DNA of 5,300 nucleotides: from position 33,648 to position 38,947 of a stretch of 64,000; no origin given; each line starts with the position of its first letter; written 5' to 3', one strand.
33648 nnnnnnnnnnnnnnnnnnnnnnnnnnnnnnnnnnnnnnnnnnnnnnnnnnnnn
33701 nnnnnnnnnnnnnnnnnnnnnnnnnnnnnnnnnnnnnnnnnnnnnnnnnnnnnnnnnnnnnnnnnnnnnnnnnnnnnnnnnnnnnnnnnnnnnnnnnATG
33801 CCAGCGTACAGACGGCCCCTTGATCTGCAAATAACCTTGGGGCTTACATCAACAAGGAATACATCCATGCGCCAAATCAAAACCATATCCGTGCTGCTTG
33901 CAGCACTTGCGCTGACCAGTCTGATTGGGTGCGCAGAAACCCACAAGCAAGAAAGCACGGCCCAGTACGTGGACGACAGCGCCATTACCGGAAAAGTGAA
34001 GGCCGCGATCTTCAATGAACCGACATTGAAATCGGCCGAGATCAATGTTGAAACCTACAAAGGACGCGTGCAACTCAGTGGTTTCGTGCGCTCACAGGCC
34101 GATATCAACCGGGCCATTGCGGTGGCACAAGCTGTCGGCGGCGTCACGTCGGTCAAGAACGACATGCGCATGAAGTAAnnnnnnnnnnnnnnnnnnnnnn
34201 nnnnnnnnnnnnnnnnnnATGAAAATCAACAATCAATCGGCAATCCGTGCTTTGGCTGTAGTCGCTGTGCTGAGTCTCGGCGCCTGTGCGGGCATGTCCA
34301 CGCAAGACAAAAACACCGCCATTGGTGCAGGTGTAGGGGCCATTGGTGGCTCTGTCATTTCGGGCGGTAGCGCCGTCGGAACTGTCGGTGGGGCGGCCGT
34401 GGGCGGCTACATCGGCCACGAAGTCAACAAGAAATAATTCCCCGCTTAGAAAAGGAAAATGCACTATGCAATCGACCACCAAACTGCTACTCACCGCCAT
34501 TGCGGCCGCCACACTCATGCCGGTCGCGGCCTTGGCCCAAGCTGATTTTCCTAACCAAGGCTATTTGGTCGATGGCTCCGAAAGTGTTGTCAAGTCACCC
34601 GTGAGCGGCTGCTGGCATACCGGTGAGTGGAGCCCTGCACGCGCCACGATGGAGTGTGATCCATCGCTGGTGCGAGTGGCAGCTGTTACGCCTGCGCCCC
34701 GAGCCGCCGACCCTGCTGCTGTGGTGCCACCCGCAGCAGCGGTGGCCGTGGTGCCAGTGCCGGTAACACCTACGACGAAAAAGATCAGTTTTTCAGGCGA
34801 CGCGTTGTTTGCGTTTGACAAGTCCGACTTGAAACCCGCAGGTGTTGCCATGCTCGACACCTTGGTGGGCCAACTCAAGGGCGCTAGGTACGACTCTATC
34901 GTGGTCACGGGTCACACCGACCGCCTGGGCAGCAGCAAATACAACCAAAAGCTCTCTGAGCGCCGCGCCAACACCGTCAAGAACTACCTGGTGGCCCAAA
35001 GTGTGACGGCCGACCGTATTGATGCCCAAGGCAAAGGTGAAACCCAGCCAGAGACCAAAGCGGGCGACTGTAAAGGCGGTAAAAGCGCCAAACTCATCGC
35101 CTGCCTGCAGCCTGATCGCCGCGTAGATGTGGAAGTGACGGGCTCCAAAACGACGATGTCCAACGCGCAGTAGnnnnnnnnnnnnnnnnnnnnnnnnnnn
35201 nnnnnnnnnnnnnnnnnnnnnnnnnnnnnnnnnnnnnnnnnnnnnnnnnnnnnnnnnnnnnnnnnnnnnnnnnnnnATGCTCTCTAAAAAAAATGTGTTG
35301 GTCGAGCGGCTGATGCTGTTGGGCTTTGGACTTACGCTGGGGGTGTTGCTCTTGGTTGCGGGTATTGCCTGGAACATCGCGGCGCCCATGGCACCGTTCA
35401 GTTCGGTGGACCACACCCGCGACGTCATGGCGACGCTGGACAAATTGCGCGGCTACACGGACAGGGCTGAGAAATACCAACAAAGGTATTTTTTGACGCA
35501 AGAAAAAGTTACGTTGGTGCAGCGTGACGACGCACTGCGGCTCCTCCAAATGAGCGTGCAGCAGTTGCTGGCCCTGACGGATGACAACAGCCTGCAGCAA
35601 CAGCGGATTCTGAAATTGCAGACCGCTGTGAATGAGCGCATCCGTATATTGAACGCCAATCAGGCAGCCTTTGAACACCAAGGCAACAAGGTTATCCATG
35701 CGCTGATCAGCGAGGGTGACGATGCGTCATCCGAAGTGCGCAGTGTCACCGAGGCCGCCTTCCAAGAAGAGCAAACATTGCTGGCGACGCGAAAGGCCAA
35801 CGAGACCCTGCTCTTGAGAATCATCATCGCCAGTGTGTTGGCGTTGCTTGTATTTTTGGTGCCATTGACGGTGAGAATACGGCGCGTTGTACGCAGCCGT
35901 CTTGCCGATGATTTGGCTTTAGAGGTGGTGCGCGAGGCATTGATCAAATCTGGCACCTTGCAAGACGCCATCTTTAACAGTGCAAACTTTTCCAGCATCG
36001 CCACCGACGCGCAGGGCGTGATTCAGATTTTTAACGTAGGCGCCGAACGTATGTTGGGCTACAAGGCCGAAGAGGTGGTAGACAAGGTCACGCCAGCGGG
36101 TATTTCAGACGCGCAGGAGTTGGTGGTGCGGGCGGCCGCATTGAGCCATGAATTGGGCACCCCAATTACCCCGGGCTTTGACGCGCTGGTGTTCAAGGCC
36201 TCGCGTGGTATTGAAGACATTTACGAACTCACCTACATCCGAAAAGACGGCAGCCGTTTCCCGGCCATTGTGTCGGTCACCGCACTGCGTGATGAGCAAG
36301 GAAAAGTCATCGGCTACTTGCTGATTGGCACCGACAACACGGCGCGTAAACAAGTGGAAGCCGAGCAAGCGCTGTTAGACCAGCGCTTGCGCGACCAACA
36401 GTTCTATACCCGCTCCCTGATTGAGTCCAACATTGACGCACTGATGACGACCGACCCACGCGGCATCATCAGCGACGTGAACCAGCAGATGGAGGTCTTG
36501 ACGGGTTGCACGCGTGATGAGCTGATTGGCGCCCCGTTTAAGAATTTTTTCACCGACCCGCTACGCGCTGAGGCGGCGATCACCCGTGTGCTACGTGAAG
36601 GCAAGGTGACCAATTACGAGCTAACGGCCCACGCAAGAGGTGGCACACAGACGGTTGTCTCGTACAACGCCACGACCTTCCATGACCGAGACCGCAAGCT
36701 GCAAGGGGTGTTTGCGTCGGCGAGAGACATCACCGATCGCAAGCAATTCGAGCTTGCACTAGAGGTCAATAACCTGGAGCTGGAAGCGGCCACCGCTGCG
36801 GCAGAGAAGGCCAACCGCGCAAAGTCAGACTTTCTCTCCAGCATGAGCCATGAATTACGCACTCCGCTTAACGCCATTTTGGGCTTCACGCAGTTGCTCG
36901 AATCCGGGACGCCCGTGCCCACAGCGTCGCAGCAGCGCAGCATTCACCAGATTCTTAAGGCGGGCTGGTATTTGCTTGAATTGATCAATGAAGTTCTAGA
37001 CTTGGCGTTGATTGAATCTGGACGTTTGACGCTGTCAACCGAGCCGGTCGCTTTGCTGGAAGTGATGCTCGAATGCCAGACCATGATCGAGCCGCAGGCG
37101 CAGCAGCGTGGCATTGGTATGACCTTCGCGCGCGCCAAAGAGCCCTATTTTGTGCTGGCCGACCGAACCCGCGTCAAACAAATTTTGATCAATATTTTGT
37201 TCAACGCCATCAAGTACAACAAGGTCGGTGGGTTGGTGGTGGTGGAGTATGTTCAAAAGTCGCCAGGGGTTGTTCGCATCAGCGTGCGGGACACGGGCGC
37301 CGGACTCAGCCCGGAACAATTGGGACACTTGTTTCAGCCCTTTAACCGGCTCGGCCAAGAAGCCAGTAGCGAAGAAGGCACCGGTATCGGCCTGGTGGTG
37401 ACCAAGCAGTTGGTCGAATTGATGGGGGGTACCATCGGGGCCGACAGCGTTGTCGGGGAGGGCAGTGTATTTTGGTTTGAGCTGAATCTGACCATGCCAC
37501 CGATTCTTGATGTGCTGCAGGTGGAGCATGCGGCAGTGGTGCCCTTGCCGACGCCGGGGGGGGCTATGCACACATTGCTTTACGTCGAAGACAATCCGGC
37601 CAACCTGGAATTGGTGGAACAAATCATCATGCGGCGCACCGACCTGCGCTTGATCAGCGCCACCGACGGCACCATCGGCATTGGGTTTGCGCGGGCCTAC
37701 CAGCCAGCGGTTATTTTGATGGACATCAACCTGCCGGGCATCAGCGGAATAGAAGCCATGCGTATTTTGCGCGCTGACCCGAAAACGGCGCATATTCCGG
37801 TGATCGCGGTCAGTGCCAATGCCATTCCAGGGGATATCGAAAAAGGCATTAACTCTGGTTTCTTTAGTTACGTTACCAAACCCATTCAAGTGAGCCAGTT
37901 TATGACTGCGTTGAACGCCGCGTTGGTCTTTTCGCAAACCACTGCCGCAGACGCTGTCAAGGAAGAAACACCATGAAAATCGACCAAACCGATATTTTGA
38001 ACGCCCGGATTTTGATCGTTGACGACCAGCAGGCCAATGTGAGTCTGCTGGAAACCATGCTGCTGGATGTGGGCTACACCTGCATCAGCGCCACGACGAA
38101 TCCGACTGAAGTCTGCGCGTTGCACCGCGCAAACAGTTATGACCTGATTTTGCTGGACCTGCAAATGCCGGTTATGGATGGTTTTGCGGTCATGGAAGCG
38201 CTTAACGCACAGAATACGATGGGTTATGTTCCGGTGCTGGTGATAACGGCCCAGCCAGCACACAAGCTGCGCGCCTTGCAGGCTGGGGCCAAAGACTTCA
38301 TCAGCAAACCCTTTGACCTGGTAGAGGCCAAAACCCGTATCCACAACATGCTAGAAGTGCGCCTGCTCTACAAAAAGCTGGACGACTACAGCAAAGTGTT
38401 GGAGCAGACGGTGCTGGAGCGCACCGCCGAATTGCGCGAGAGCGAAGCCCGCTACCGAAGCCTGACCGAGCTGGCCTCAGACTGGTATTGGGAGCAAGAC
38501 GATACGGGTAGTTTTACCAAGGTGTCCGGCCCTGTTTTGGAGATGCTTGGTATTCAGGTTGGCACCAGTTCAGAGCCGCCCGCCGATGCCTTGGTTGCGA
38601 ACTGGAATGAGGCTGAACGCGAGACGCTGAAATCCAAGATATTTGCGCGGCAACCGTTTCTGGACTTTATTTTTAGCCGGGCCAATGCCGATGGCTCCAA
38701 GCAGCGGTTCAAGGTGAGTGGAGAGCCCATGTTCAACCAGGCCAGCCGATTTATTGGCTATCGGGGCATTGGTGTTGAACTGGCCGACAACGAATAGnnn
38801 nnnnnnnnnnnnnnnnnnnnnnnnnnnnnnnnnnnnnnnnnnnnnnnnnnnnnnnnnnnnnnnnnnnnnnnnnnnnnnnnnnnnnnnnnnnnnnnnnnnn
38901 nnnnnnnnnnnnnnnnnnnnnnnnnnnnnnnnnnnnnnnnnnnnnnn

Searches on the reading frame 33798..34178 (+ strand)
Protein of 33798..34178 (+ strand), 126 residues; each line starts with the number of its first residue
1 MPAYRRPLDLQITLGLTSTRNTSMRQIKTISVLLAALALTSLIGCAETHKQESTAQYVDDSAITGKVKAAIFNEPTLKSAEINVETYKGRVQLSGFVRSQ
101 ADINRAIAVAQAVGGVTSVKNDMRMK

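Call 11: search_protein_families(library=pfam, proteins=[window:33798-34178:+], max_evalue=0.001)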
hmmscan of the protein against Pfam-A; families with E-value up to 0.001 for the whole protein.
window:33798-34178:+ (126 aa): 1 family
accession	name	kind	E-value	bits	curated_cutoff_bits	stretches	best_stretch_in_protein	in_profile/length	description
PF04972.22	BON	-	4.2e-20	72.2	27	1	59-125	1-67/69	BON domain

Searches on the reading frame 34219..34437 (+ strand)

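Call 11: search_protein_families(library=pfam, proteins=[window:34219-34437:+], max_evalue=0.001)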
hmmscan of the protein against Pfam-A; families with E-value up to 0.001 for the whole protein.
window:34219-34437:+ (72 aa): 3 families
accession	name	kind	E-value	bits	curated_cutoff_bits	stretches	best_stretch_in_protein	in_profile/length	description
PF05433.20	Rick_17kDa_Anti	-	1.3e-07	31.8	24.2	1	33-69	3-42/43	Glycine zipper 2TM domain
PF13488.11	Gly-zipper_Omp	-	3e-05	24.3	25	0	33-71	3-44/46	Glycine zipper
PF13441.11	Gly-zipper_YMGG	-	8.9e-05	22.6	28.9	0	20-49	13-44/45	YMGG-like Gly-zipper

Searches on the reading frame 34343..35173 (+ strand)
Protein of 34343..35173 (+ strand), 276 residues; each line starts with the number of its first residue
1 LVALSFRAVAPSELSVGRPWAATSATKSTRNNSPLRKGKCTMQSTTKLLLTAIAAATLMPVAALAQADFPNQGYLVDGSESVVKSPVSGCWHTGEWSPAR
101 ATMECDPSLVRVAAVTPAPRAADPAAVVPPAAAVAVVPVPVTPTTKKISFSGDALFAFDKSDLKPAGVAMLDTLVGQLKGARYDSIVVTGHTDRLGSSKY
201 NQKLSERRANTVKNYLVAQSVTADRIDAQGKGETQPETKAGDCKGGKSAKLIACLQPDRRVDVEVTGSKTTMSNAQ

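Call 11: search_protein_families(library=pfam, proteins=[window:34343-35173:+], max_evalue=0.001)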
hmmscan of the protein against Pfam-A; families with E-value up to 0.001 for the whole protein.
window:34343-35173:+ (276 aa): 1 family
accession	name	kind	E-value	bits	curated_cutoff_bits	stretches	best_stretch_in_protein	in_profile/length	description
PF00691.25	OmpA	-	7.3e-23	81.2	27.2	1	155-240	1-88/98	OmpA family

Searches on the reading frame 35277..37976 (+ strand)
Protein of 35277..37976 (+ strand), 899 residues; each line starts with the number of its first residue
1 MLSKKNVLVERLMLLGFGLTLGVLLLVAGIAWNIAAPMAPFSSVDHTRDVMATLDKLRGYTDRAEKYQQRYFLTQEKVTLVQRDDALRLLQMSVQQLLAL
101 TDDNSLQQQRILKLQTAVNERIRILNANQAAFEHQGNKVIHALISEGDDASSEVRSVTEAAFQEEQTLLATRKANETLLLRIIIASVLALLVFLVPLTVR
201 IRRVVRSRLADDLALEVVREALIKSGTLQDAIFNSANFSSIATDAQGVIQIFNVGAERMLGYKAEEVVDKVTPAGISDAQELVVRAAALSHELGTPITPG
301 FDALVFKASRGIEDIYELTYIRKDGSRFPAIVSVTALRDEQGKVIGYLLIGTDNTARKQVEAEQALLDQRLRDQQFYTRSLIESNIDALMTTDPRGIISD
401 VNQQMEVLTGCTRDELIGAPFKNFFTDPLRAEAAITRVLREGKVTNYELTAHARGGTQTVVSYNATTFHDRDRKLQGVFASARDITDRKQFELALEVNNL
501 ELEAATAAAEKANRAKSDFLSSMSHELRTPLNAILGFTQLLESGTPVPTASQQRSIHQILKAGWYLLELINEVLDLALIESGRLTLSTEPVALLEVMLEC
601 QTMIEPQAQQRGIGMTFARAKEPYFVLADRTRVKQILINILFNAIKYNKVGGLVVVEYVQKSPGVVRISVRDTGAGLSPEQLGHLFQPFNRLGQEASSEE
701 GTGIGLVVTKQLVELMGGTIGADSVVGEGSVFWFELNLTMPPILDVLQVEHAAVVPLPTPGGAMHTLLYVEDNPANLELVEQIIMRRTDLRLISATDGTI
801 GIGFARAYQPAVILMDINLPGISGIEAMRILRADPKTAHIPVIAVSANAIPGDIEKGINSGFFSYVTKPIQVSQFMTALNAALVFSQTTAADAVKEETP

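Call 5: search_protein_families(library=pfam, proteins=[window:35277-37976:+], max_evalue=0.01)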
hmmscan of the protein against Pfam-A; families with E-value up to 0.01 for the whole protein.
window:35277-37976:+ (899 aa): 10 families
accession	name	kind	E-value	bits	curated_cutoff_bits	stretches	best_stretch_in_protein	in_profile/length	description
PF13426.13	PAS_9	-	1.1e-27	96.8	27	2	387-487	2-103/103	PAS domain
PF02518.31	HATPase_c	-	2.5e-24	86.3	26.4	1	629-739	2-110/111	Histidine kinase-, DNA gyrase B-, and HSP90-like ATPase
PF08448.16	PAS_4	-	1.7e-20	73.7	23.1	2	386-490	5-110/110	PAS fold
PF00989.32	PAS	-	5.9e-20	71.8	22.6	2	379-485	4-113/113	PAS fold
PF00512.31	HisKA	-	2.1e-19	69.8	26.9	1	515-582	1-66/66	His Kinase A (phospho-acceptor) domain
PF00072.30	Response_reg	-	2.4e-19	70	30.2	1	768-879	2-110/111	Response regulator receiver domain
PF05227.19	CHASE3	-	9.6e-12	45.4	28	1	43-174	4-137/138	CHASE3 domain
PF08447.18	PAS_3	-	2.9e-05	24.7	25.6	0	400-476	3-83/89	PAS fold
PF13188.13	PAS_8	-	7.1e-05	23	21.8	0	379-428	4-50/65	PAS domain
PF24820.1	Diguanyl_cycl_sensor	-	0.00031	21.1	28.1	1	381-432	1-52/109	Diguanylate cyclase-like sensor domain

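Call 18: search_protein_families(library=ncbifam, proteins=[window:35277-37976:+], max_evalue=0.01)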
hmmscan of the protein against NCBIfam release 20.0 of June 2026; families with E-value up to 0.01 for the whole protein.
window:35277-37976:+ (899 aa): 139 families (the best 25 are shown)
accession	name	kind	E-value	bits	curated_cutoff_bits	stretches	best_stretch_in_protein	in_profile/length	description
TIGR02956.1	TMAO_torS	equivalog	6.7e-83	279.3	676.5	1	493-894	441-832/967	TMAO reductase system sensor histidine kinase/response regulator TorS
NF008318.0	PRK11107.1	equivalog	6.9e-79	266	890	2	495-742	272-522/920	two-component sensor histidine kinase BarA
NF038297.2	hybrid_HK_HrmK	equivalog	2.2e-72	244.6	725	1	496-876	215-601/607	hybrid histidine kinase/response regulator HrmK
NF008302.0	PRK11091.1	equivalog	1.3e-71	241.9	838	1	366-895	145-655/779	aerobic respiration two-component sensor histidine kinase ArcB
NF011874.0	PRK15347.1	equivalog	1.5e-70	238.3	852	2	497-740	379-616/921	two component system sensor kinase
NF041947.1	LuxQ_Vibrio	equivalog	2e-63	214.6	1200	1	474-880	437-836/843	quorum-sensing autoinducer 2 sensor kinase/phosphatase LuxQ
NF047874.1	MASE3_PAS_HK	subfamily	1.7e-55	189.1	560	1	363-738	252-625/655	MASE3 domain-containing sensor histidine kinase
NF046044.1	PnpS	equivalog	4.5e-55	187.2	400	2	510-736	164-389/390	two-component system histidine kinase PnpS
NF045901.1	HisKinLetSLeg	equivalog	3e-53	181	1650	2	489-738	267-518/906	two-component system sensor histidine kinase LetS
NF008468.0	PRK11360.1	equivalog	9.3e-52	176.2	646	2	367-737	259-607/616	two-component system sensor histidine kinase AtoS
NF008099.0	PRK10841.1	equivalog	4.1e-50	170.5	920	2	503-737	457-689/949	two-component system sensor histidine kinase RcsC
NF008543.0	PRK11466.1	equivalog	3.9e-46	157.4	982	1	499-884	427-799/914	TMAO reductase system sensor histidine kinase/response regulator TorS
TIGR02966.1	phoR_proteo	equivalog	1.2e-43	149.4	334.2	1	510-735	108-332/333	phosphate regulon sensor histidine kinase PhoR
NF033092.0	HK_WalK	equivalog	3.8e-43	148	725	1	509-737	365-593/594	cell wall metabolism sensor histidine kinase WalK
NF041880.1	EPS_EpsF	equivalog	1.4e-42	145.8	900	2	430-733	201-488/492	response regulator EpsF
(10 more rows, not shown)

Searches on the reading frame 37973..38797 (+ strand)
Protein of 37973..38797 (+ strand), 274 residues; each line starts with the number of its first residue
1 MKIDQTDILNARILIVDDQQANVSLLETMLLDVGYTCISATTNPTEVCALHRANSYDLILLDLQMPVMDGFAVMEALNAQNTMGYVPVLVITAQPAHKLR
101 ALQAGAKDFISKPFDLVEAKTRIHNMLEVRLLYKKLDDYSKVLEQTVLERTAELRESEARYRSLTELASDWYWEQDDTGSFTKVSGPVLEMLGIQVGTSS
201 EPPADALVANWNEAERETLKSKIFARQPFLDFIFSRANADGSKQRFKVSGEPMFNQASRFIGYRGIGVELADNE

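Call 5: search_protein_families(library=pfam, proteins=[window:37973-38797:+], max_evalue=0.01)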
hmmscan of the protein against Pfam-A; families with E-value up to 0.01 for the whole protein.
window:37973-38797:+ (274 aa): 2 families
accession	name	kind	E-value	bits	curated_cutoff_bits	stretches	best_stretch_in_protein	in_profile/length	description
PF00072.30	Response_reg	-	1.2e-24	87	30.2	1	13-123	1-110/111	Response regulator receiver domain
PF13426.13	PAS_9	-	0.0083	16.8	27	0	170-267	2-98/103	PAS domain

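Call 18: search_protein_families(library=ncbifam, proteins=[window:37973-38797:+], max_evalue=0.01)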
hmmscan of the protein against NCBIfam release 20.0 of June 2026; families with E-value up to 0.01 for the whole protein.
window:37973-38797:+ (274 aa): 102 families (the best 25 are shown)
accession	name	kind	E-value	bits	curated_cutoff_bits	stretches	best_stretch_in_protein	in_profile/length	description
NF007135.0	PRK09581.1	equivalog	3.7e-27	95.2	474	1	10-145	2-138/457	PleD family two-component system response regulator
NF053854.1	RespRegPhoBBctds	equivalog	2.9e-18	66.1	270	1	13-129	1-117/225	two-component system response regulator PhoB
NF045944.1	ResRegRpaBCyano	equivalog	7.3e-18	64.8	330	1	14-146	1-129/229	response regulator transcription factor RpaB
TIGR02154.1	PhoB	equivalog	8.1e-18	64.5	296.2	1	11-128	3-121/226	phosphate regulon transcriptional regulator PhoB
NF045991.1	RespRegCtrARhodob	equivalog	1.8e-17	63.9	350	1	12-127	2-116/224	response regulator transcription factor CtrA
NF008318.0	PRK11107.1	equivalog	2.3e-17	62.4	890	1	5-125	662-783/920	two-component sensor histidine kinase BarA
NF007005.1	PRK09468.1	equivalog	2.4e-17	63.2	331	1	11-128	4-120/237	osmolarity response regulator transcription factor OmpR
TIGR01387.1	cztR_silR_copR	subfamily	5.4e-17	62.2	279.2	1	13-128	1-115/218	heavy metal response regulator transcription factor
NF008469.0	PRK11361.1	equivalog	9.7e-17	60.8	714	1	11-143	5-136/461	acetoacetate metabolism transcriptional regulator AtoC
NF041880.1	EPS_EpsF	equivalog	1.3e-16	60.2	900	1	16-196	1-181/492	response regulator EpsF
NF047654.1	DiguCycDgcRLepto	equivalog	3.8e-16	58.9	500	1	11-140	3-133/295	diguanylate cyclase DgcR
NF012023.0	PRK15479.1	equivalog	7.4e-16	58.4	337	1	12-127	2-116/224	transcriptional regulator TctD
NF001965.0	PRK00742.1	subfamily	9e-16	58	293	1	11-136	4-132/357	chemotaxis-specific protein-glutamate methyltransferase CheB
NF009206.0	PRK12555.1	subfamily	1.7e-15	56.8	342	1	12-165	2-153/340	chemotaxis-specific protein-glutamate methyltransferase CheB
NF033120.0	vanR_FM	exception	2.3e-15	56.8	460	1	12-155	5-147/231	vancomycin resistance response regulator transcription factor, VanR-F/VanR-M family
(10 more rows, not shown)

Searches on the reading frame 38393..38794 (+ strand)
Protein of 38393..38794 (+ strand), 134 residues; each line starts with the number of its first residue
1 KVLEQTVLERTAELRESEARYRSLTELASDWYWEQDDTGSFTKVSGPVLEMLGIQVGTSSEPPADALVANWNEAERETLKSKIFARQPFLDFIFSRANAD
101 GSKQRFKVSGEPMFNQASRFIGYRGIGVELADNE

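Call 69: search_solved_structures(query=window:38393-38794:+, max_evalue=10, show_alignments=0)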
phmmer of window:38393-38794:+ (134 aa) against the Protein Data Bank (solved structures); distinct sequences matched with E-value up to 10: 3.
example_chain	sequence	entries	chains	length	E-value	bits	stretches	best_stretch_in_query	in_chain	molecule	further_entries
3eeh_A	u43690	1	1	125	0.0023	21.4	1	15-126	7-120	putative light and redox sensing histidine kinase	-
2w3p_A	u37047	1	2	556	0.8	13.1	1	65-111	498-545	BENZOYL-COA-DIHYDRODIOL LYASE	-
6tg9_D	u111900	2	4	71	1.6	12.2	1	43-94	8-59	NAD-dependent formate dehydrogenase subunit delta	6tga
